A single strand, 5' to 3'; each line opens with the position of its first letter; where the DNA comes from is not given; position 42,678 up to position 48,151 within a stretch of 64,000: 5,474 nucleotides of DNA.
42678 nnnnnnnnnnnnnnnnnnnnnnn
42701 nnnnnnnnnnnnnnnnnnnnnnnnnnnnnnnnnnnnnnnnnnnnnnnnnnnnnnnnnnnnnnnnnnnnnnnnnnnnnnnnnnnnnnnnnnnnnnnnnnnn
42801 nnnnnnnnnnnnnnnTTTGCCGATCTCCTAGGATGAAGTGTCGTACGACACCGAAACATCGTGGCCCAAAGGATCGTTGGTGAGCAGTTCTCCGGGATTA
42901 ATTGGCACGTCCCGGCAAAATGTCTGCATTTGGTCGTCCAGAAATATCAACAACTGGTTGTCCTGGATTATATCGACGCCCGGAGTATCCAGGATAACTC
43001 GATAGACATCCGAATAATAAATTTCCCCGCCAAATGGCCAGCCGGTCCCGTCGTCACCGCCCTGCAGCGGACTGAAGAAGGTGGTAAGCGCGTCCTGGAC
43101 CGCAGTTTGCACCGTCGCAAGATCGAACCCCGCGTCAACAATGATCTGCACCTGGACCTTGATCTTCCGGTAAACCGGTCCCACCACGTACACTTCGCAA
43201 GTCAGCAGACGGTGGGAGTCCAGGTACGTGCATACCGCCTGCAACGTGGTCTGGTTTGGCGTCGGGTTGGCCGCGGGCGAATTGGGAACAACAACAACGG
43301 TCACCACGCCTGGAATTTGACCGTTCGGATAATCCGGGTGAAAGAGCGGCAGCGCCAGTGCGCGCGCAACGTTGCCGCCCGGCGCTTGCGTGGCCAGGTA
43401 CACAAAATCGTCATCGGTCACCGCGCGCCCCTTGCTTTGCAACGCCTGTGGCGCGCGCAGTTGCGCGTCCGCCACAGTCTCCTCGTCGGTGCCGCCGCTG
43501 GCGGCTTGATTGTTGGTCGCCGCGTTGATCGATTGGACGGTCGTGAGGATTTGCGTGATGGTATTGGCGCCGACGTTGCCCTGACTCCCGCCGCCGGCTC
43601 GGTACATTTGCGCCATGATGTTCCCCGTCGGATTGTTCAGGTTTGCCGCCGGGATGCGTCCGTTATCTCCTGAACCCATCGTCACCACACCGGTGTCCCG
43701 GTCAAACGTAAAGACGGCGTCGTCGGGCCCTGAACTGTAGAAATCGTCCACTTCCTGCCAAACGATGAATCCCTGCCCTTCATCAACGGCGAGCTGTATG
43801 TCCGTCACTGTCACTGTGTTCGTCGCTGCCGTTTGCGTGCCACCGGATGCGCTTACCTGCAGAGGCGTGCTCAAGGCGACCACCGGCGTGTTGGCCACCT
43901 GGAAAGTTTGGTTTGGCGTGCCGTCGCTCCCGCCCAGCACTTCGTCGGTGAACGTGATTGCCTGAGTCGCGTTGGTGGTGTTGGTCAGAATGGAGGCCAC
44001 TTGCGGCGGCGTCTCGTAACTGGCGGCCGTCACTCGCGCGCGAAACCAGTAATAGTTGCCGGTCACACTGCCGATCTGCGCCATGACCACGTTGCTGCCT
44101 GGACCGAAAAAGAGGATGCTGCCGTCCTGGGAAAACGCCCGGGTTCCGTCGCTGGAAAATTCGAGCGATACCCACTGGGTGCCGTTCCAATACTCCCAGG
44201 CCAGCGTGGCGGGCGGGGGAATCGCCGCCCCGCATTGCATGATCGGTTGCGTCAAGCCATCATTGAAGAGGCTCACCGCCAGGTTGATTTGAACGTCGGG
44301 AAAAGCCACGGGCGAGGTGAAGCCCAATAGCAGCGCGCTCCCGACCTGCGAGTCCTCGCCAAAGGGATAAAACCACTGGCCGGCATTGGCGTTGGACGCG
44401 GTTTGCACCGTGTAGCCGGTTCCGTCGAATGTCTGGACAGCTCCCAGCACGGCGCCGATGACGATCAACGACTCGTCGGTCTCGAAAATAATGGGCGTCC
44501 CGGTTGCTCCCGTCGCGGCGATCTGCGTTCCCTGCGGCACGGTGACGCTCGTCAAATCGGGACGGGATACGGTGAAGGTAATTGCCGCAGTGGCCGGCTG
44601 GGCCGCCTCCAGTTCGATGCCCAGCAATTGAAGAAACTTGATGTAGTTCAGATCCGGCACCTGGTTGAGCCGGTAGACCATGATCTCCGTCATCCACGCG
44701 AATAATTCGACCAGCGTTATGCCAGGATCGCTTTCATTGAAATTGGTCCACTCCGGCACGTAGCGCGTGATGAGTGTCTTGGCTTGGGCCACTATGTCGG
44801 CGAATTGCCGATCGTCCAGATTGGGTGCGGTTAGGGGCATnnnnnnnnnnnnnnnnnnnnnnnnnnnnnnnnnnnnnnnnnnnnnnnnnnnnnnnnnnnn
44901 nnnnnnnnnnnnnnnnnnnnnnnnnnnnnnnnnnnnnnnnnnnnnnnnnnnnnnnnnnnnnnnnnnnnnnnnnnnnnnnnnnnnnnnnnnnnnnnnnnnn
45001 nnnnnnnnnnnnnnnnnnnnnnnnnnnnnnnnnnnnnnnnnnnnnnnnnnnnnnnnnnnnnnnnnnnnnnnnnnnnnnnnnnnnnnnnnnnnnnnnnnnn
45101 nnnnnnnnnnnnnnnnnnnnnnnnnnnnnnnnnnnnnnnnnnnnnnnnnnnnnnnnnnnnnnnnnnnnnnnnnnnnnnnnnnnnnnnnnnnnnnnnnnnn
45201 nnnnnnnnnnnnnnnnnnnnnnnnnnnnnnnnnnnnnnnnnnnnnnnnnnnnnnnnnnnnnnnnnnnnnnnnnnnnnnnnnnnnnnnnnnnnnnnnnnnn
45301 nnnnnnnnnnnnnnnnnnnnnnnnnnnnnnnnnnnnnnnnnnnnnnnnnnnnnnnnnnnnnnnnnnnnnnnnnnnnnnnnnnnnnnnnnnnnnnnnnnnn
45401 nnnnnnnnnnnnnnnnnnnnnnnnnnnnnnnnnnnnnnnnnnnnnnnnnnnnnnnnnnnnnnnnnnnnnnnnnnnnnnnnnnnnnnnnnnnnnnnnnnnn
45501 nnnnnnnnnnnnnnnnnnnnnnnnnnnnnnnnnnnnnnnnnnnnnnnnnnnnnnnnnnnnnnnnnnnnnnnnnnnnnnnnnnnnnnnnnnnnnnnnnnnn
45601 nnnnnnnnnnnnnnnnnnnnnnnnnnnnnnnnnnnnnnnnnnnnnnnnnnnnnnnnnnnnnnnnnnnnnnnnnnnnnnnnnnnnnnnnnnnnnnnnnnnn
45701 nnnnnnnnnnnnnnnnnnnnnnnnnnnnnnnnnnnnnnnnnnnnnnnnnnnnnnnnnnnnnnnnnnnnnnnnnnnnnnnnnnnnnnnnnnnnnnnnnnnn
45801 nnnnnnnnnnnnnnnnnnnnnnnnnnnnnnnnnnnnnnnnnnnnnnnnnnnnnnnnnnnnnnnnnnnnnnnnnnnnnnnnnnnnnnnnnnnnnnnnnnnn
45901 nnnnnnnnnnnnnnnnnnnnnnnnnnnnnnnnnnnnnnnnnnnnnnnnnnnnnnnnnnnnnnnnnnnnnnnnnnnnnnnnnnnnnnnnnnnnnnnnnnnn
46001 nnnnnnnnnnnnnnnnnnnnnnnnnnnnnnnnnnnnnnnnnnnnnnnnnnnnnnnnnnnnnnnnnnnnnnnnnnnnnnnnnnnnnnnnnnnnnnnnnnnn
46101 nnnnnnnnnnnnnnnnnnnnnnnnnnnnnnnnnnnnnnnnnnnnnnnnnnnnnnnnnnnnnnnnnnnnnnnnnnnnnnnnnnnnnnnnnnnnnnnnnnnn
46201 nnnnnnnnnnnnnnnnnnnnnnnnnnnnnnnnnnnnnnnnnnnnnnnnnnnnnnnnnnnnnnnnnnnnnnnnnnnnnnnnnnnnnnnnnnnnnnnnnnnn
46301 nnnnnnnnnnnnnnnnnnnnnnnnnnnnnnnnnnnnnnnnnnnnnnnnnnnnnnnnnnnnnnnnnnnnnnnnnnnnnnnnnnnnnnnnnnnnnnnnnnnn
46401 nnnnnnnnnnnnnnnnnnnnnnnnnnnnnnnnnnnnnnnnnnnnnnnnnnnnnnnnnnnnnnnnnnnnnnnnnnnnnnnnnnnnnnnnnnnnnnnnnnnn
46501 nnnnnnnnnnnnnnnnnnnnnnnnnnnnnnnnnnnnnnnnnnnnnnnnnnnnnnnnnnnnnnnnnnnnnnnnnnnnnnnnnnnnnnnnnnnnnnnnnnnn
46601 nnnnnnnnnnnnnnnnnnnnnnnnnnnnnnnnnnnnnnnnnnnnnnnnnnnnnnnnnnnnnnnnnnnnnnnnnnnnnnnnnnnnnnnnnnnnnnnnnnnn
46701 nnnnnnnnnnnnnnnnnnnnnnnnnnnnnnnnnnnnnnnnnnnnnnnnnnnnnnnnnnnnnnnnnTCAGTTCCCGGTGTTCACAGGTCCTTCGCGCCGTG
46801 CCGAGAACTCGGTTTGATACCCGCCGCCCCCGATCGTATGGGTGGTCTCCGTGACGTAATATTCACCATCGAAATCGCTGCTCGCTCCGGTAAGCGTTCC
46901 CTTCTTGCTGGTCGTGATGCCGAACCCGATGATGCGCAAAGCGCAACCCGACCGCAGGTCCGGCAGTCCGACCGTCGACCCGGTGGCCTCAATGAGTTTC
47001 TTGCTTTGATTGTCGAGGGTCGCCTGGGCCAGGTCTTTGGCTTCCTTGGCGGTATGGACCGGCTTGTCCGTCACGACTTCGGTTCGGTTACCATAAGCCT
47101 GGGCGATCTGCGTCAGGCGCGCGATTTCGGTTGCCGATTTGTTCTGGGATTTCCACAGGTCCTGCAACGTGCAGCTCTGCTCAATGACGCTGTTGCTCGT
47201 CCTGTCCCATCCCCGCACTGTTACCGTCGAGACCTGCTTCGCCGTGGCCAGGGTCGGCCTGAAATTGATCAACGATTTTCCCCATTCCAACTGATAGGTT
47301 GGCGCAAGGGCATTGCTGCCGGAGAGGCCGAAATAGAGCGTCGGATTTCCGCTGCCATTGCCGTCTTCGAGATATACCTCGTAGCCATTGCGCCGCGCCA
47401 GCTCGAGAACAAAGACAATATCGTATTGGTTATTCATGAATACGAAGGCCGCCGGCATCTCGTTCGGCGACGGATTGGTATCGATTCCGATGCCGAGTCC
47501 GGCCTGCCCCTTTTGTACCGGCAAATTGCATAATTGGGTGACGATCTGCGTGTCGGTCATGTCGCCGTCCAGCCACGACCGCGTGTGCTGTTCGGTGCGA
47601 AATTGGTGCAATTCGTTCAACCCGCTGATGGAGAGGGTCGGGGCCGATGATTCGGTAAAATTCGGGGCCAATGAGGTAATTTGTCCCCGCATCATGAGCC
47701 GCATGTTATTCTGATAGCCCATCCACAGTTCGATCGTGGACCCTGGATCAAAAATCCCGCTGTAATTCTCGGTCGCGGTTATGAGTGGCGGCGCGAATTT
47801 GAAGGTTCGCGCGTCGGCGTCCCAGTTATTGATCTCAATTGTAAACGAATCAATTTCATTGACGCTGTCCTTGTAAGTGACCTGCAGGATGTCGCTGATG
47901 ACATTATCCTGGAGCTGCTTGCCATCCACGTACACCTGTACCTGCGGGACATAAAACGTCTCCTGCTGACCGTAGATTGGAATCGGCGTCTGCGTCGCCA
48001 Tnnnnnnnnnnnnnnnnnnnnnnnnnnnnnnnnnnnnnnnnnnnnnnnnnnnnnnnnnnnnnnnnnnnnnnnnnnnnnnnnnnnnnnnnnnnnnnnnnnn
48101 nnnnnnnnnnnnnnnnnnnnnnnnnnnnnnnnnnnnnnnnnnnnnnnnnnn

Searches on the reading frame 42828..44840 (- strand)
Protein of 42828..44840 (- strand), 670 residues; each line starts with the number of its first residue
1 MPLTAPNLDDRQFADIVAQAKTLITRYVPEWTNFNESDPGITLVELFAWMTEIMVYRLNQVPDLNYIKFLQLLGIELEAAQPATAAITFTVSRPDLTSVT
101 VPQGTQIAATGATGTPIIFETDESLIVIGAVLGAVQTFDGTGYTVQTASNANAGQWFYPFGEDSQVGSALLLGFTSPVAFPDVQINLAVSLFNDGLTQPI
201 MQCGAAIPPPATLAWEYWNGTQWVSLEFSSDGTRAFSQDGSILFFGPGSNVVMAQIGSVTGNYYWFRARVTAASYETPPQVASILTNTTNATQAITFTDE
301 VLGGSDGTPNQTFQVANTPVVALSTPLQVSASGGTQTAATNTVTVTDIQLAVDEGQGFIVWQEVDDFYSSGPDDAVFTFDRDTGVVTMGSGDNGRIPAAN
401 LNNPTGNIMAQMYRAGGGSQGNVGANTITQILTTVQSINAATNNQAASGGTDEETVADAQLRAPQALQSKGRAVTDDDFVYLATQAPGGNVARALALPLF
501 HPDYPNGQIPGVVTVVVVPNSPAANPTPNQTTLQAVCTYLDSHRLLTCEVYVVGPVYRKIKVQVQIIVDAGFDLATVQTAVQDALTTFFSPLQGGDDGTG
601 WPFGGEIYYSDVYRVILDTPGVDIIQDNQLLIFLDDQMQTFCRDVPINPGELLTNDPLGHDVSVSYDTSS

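Call 56: search_protein_families(library=pfam, proteins=[window:42828-44840:-], max_evalue=0.001)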
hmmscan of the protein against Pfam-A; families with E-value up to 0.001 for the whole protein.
window:42828-44840:- (670 aa): 1 family
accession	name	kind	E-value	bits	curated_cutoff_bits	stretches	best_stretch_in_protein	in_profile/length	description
PF04865.19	Baseplate_J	-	4.7e-27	95.3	21.1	1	415-610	74-250/255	Baseplate J-like protein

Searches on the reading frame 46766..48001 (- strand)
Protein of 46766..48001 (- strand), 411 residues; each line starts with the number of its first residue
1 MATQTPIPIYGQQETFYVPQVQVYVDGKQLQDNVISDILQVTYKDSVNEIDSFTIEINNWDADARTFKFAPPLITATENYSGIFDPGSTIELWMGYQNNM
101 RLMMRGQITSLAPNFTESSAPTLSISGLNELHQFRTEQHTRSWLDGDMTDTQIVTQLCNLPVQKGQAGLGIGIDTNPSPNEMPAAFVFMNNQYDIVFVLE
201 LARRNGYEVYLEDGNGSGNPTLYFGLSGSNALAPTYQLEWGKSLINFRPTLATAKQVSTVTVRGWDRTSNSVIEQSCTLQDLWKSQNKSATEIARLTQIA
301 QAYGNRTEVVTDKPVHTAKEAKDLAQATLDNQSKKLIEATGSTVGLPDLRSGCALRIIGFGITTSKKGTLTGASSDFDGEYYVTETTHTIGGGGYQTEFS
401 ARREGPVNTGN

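Call 56: search_protein_families(library=pfam, proteins=[window:46766-48001:-], max_evalue=0.001)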
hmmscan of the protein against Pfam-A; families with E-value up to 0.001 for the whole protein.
window:46766-48001:- (411 aa): 1 family
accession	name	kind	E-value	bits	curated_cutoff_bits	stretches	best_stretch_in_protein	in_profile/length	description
PF05954.17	Phage_GPD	-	0.00024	20.8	30.1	1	194-391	127-302/305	Phage tail baseplate hub (GPD)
